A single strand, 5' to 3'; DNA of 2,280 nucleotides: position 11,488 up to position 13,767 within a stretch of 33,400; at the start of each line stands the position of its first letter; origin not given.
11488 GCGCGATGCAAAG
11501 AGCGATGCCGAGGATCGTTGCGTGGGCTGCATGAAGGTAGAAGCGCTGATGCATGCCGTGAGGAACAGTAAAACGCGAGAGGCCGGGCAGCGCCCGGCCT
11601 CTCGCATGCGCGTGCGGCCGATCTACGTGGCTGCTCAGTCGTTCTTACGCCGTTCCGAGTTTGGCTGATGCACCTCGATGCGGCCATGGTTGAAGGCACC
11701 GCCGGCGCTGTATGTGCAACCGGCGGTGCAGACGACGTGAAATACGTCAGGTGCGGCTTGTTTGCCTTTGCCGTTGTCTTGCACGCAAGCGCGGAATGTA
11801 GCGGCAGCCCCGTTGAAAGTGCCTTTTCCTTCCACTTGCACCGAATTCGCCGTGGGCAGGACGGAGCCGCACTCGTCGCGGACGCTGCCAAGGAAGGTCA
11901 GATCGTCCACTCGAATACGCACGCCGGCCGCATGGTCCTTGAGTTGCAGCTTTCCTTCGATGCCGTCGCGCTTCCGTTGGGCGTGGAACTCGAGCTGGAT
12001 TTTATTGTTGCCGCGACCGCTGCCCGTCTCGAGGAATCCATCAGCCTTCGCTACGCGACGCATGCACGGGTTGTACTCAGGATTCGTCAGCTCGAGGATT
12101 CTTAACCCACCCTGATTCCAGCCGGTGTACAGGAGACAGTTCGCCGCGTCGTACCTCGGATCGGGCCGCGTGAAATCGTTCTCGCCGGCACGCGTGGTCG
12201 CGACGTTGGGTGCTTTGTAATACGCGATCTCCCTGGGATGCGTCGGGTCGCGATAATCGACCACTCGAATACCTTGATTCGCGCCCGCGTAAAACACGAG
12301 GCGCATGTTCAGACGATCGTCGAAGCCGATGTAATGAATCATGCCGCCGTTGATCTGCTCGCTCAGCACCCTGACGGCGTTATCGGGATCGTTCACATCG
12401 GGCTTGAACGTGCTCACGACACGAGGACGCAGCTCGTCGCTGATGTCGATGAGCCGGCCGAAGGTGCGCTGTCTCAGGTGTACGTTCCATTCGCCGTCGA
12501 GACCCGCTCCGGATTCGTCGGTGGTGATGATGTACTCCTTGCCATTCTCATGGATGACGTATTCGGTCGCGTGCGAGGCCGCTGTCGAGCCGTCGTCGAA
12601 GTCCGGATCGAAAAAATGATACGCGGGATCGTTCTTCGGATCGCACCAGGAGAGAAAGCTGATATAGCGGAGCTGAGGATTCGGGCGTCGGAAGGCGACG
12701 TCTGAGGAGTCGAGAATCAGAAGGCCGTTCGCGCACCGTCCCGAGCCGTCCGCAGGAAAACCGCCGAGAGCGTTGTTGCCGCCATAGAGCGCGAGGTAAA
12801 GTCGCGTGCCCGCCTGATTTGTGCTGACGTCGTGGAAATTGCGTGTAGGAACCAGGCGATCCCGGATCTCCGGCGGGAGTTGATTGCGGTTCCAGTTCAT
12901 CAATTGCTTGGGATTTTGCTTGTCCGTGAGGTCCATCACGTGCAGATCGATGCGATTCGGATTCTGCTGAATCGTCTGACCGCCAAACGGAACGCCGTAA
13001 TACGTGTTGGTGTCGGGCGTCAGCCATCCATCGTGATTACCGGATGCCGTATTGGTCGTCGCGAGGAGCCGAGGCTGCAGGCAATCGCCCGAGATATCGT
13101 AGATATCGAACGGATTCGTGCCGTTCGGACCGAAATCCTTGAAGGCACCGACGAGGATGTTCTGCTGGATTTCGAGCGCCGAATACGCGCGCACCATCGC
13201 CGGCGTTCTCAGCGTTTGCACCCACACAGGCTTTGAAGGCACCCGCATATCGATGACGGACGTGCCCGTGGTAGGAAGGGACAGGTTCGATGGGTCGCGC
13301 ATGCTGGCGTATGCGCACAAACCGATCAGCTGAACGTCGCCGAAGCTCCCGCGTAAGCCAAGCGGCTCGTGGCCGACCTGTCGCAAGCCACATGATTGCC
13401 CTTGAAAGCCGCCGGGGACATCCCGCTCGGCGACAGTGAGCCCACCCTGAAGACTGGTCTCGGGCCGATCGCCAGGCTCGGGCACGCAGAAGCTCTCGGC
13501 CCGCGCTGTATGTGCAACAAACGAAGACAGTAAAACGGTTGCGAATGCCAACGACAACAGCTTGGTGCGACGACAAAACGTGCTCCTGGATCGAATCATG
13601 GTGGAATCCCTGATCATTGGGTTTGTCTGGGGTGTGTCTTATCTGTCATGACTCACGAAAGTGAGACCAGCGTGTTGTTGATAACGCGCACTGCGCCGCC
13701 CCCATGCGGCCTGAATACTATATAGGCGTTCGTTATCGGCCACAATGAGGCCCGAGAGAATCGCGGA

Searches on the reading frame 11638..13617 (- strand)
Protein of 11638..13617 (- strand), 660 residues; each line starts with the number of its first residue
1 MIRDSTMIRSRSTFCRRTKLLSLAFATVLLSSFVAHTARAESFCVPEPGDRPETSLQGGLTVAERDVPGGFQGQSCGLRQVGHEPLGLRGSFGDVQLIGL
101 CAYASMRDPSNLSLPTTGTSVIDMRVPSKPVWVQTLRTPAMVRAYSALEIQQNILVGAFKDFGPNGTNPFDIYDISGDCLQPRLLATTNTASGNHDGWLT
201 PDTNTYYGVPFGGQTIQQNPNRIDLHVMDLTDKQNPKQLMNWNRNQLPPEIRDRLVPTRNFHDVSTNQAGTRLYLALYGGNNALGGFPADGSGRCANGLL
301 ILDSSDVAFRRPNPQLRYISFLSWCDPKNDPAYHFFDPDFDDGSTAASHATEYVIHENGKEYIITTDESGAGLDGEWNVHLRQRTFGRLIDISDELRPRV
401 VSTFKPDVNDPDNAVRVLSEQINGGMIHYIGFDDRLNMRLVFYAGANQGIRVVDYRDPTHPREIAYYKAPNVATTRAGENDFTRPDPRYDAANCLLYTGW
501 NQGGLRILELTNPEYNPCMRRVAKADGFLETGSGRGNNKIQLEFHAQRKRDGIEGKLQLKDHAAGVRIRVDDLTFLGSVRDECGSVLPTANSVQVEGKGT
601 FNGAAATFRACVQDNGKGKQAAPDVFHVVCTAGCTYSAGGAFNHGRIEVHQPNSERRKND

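Call 8: search_protein_families(library=pfam, proteins=[window:11638-13617:-], max_evalue=0.00001)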
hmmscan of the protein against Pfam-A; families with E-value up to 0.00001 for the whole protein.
window:11638-13617:- (660 aa): 0 families

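Call 84: find_homologous_proteins(query=window:11638-13617:-, max_evalue=1e-20)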
Query window:11638-13617:- (660 aa): 366 proteins with E <= 1e-20 among 8000 candidates; the best 120 are listed.
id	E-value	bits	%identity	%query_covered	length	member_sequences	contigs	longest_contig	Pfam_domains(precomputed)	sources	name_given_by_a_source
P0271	0.0e+0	1555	100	100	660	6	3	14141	-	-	-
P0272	0.0e+0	1455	100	93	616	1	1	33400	-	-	-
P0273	0.0e+0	1414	92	98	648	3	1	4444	-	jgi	jgi:hypothetical protein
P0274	0.0e+0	1372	90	98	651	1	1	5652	-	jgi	jgi:hypothetical protein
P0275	0.0e+0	1216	78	98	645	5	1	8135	-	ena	-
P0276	0.0e+0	1192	77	93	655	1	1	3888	-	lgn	-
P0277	0.0e+0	1187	78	97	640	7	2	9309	-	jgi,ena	-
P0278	0.0e+0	1166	77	98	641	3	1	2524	-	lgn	-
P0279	0.0e+0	1161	77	93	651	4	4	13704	-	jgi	jgi:hypothetical protein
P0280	0.0e+0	1151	78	93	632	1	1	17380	-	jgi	jgi:hypothetical protein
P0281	0.0e+0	1151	76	96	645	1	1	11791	-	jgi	jgi:hypothetical protein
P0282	0.0e+0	1150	75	98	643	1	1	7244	-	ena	-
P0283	0.0e+0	1149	78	93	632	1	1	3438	-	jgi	jgi:hypothetical protein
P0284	0.0e+0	1147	77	93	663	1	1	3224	-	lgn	-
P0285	0.0e+0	1143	76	98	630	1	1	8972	-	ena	-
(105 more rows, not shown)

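Call 85: find_encoding_contigs(protein=P0274, flank=6000, max_places=2)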
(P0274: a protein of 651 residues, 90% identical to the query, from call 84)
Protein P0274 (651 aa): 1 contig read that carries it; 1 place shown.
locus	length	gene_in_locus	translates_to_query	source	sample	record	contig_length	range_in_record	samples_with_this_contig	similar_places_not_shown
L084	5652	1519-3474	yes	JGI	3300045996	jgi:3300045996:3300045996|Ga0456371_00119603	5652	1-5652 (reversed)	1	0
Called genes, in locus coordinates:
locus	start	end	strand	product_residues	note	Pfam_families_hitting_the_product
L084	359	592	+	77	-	-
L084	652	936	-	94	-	PF00589:Phage_integrase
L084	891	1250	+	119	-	-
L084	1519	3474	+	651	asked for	-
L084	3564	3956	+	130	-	-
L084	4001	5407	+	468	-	-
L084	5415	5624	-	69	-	-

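Call 86: find_encoding_contigs(protein=P0273, flank=6000, max_places=2)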
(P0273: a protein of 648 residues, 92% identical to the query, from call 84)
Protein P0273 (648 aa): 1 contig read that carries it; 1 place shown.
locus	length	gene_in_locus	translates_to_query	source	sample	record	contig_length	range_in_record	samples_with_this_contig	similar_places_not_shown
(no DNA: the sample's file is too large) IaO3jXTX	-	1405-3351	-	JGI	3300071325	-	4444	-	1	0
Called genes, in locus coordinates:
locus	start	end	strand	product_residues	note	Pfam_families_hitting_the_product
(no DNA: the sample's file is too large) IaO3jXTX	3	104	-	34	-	?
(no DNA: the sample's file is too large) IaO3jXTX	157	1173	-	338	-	PF03401:TctC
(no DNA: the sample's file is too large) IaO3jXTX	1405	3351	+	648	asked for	-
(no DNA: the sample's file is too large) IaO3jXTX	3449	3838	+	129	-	-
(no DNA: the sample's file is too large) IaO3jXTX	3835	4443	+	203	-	?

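Call 87: find_encoding_contigs(protein=P0280, flank=8000, max_places=2)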
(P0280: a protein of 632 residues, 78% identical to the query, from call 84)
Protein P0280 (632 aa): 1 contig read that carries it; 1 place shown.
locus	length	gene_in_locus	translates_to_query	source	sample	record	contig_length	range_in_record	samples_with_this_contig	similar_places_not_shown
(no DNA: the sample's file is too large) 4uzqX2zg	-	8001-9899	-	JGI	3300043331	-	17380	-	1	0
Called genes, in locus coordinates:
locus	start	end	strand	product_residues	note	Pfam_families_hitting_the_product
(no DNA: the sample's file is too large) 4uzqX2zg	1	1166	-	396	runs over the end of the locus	PF00482:T2SSF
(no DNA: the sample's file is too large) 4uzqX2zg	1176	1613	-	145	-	PF07963:N_methyl, PF08334:T2SSG, PF22434:PilW_C (weak)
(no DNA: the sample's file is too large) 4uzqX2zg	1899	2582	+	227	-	PF00392:GntR, PF07729:FCD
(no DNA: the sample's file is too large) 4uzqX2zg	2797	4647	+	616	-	PF07969:Amidohydro_3, PF01979:Amidohydro_1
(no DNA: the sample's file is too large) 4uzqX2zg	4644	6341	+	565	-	PF07969:Amidohydro_3, PF01979:Amidohydro_1 (faint), PF07969:Amidohydro_3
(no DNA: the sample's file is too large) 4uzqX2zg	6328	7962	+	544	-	PF07969:Amidohydro_3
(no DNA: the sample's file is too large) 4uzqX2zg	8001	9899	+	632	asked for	-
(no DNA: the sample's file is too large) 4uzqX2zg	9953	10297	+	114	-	-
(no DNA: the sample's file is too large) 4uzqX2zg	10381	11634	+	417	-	-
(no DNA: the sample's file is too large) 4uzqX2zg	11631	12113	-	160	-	PF08332:CaMKII_AD (weak), PF13474:SnoaL_3 (weak)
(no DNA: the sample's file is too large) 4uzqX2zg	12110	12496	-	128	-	-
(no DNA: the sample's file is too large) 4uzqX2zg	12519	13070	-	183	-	PF07452:CHRD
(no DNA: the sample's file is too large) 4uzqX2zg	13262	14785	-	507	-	?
